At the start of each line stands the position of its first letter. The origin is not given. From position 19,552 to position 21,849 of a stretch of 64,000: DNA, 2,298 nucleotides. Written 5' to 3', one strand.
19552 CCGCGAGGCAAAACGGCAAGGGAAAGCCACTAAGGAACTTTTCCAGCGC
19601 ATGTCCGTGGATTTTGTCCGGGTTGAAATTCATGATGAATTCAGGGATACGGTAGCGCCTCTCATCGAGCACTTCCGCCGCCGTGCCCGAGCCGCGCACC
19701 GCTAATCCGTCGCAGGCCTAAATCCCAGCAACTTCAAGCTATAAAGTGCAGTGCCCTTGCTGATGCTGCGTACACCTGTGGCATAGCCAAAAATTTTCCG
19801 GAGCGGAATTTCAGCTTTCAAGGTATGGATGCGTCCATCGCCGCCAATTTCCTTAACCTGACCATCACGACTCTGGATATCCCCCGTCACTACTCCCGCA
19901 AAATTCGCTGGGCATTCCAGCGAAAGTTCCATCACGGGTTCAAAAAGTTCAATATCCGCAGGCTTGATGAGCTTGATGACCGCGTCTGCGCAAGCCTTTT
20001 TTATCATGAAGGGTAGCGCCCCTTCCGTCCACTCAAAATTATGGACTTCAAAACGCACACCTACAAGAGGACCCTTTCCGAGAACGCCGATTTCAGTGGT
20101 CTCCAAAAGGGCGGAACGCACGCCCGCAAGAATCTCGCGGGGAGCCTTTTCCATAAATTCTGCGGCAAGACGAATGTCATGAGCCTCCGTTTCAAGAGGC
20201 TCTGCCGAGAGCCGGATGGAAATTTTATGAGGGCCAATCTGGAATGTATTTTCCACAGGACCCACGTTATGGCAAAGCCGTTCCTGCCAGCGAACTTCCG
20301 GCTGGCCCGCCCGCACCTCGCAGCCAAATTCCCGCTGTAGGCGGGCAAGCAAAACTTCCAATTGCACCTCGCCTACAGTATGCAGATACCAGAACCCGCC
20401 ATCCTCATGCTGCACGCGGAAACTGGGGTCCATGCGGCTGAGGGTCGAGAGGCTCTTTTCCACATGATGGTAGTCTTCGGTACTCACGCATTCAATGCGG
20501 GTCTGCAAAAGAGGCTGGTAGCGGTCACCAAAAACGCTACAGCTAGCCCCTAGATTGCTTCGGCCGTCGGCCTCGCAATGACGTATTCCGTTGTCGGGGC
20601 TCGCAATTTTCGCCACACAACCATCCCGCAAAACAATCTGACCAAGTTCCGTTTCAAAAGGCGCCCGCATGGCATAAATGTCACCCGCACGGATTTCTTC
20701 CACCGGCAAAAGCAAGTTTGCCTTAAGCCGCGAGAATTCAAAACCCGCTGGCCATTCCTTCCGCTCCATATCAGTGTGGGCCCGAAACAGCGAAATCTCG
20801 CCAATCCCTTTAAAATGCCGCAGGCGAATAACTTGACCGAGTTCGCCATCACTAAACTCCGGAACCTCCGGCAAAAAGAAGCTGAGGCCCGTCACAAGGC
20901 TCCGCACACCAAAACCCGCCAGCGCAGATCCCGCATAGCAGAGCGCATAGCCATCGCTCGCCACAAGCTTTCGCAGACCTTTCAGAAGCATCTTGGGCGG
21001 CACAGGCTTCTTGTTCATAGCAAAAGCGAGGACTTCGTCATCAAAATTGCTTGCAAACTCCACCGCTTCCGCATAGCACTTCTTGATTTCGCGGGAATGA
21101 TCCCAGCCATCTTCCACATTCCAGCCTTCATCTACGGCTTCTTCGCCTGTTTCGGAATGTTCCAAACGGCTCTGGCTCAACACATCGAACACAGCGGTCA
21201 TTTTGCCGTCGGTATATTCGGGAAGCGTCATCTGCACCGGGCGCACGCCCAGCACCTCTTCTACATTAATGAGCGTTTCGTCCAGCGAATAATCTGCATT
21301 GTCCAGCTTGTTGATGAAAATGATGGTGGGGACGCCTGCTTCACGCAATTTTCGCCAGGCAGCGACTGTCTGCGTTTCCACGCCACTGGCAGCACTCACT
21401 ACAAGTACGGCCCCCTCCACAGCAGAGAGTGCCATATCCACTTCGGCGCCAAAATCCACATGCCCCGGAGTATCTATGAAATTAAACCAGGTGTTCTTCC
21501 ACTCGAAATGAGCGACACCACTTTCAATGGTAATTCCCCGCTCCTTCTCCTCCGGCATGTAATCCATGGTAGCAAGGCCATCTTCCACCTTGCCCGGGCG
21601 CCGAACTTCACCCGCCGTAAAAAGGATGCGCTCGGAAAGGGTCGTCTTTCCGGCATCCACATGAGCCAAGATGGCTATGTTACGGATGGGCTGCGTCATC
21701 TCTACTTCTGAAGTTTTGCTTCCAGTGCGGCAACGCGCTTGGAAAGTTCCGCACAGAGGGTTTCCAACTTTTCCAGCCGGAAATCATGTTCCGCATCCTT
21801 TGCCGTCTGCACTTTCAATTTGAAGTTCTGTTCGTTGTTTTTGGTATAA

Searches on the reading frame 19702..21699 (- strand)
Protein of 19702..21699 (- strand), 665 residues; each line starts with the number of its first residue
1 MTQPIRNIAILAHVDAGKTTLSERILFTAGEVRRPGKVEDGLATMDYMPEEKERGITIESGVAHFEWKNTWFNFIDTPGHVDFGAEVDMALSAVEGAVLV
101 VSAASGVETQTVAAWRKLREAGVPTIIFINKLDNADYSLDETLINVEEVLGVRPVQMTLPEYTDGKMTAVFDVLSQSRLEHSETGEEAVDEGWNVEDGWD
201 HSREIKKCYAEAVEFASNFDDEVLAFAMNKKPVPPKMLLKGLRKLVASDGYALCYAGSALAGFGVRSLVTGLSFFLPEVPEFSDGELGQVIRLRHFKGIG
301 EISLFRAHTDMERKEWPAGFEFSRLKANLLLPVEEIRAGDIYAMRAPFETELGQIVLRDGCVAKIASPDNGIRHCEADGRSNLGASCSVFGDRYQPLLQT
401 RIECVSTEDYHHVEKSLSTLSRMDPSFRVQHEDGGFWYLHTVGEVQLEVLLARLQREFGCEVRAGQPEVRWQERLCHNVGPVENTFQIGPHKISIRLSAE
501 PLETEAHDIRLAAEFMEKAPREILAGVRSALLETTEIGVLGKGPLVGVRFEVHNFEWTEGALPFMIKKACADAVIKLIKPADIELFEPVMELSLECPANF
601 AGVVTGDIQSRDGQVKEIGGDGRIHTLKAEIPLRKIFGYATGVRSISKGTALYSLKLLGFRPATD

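Call 58: search_protein_families(library=pfam, proteins=[window:19702-21699:-], max_evalue=0.01)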
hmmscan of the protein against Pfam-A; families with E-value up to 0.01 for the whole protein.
window:19702-21699:- (665 aa): 5 families
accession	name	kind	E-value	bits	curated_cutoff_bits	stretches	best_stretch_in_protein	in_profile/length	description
PF00009.33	GTP_EFTU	-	1.6e-53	181.5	26.5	1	4-276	2-186/188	Elongation factor Tu GTP binding domain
PF00679.30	EFG_C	-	3.7e-18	65.8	27.9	1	585-663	2-81/89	Elongation factor G C-terminus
PF14492.12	EFG_III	-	1.1e-10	41.9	27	1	395-465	3-74/75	Elongation Factor G, domain III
PF16658.11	RF3_C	-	1.4e-05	25.3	40.1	1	400-469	13-83/132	Class II release factor RF3, C-terminal domain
PF01926.29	MMR_HSR1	-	0.00089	19.8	21.9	1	50-131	26-113/113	50S ribosome-binding GTPase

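Call 82: search_solved_structures(query=window:19702-21699:-, max_evalue=1e-10, show_alignments=2)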
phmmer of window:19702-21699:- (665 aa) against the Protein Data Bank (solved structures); distinct sequences matched with E-value up to 1e-10: 175 (the best 60 are shown).
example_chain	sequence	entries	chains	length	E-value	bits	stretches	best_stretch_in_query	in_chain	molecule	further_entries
7pao_9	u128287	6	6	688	1.4e-78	267.9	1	5-656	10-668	Elongation factor G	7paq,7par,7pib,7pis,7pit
3izp_E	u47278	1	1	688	6.2e-77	262.5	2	5-278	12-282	Elongation factor G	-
1fnm_A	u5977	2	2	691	6.3e-77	262.4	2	5-278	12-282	ELONGATION FACTOR G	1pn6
4myt_A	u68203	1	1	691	6.6e-77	262.4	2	5-278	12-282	Elongation factor G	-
4myu_A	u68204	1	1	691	8.4e-77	262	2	5-278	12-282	Elongation factor G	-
1efg_A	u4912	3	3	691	1e-76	261.7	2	5-278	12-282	ELONGATION FACTOR G | PROTEIN (ELONGATION FACTOR G)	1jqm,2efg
4v9j_AY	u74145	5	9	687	1.2e-76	261.5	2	5-278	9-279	Elongation factor G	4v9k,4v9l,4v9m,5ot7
1dar_A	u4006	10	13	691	1.2e-76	261.5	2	5-278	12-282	ELONGATION FACTOR G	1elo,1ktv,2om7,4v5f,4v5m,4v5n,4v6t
2bm1_A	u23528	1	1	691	1.2e-76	261.5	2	5-278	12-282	ELONGATION FACTOR G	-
4v9h_AY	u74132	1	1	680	1.4e-76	261.3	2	5-278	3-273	Elongation factor G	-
4w29_AY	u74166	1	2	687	1.8e-76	260.9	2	5-278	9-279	Elongation factor G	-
4m1k_A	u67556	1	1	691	2e-76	260.8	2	5-278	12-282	Elongation factor G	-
4wpo_BZ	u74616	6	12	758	2e-76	260.8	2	5-278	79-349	50S ribosomal protein L9,Elongation factor G | Chimera protein of 50S ribosomal protein L9 and Elongation factor G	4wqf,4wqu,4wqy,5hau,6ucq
2j7k_A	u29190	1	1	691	6.3e-76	259.2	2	5-278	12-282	ELONGATION FACTOR G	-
2bm0_A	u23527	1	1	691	4.2e-75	256.4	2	5-278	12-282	ELONGATION FACTOR G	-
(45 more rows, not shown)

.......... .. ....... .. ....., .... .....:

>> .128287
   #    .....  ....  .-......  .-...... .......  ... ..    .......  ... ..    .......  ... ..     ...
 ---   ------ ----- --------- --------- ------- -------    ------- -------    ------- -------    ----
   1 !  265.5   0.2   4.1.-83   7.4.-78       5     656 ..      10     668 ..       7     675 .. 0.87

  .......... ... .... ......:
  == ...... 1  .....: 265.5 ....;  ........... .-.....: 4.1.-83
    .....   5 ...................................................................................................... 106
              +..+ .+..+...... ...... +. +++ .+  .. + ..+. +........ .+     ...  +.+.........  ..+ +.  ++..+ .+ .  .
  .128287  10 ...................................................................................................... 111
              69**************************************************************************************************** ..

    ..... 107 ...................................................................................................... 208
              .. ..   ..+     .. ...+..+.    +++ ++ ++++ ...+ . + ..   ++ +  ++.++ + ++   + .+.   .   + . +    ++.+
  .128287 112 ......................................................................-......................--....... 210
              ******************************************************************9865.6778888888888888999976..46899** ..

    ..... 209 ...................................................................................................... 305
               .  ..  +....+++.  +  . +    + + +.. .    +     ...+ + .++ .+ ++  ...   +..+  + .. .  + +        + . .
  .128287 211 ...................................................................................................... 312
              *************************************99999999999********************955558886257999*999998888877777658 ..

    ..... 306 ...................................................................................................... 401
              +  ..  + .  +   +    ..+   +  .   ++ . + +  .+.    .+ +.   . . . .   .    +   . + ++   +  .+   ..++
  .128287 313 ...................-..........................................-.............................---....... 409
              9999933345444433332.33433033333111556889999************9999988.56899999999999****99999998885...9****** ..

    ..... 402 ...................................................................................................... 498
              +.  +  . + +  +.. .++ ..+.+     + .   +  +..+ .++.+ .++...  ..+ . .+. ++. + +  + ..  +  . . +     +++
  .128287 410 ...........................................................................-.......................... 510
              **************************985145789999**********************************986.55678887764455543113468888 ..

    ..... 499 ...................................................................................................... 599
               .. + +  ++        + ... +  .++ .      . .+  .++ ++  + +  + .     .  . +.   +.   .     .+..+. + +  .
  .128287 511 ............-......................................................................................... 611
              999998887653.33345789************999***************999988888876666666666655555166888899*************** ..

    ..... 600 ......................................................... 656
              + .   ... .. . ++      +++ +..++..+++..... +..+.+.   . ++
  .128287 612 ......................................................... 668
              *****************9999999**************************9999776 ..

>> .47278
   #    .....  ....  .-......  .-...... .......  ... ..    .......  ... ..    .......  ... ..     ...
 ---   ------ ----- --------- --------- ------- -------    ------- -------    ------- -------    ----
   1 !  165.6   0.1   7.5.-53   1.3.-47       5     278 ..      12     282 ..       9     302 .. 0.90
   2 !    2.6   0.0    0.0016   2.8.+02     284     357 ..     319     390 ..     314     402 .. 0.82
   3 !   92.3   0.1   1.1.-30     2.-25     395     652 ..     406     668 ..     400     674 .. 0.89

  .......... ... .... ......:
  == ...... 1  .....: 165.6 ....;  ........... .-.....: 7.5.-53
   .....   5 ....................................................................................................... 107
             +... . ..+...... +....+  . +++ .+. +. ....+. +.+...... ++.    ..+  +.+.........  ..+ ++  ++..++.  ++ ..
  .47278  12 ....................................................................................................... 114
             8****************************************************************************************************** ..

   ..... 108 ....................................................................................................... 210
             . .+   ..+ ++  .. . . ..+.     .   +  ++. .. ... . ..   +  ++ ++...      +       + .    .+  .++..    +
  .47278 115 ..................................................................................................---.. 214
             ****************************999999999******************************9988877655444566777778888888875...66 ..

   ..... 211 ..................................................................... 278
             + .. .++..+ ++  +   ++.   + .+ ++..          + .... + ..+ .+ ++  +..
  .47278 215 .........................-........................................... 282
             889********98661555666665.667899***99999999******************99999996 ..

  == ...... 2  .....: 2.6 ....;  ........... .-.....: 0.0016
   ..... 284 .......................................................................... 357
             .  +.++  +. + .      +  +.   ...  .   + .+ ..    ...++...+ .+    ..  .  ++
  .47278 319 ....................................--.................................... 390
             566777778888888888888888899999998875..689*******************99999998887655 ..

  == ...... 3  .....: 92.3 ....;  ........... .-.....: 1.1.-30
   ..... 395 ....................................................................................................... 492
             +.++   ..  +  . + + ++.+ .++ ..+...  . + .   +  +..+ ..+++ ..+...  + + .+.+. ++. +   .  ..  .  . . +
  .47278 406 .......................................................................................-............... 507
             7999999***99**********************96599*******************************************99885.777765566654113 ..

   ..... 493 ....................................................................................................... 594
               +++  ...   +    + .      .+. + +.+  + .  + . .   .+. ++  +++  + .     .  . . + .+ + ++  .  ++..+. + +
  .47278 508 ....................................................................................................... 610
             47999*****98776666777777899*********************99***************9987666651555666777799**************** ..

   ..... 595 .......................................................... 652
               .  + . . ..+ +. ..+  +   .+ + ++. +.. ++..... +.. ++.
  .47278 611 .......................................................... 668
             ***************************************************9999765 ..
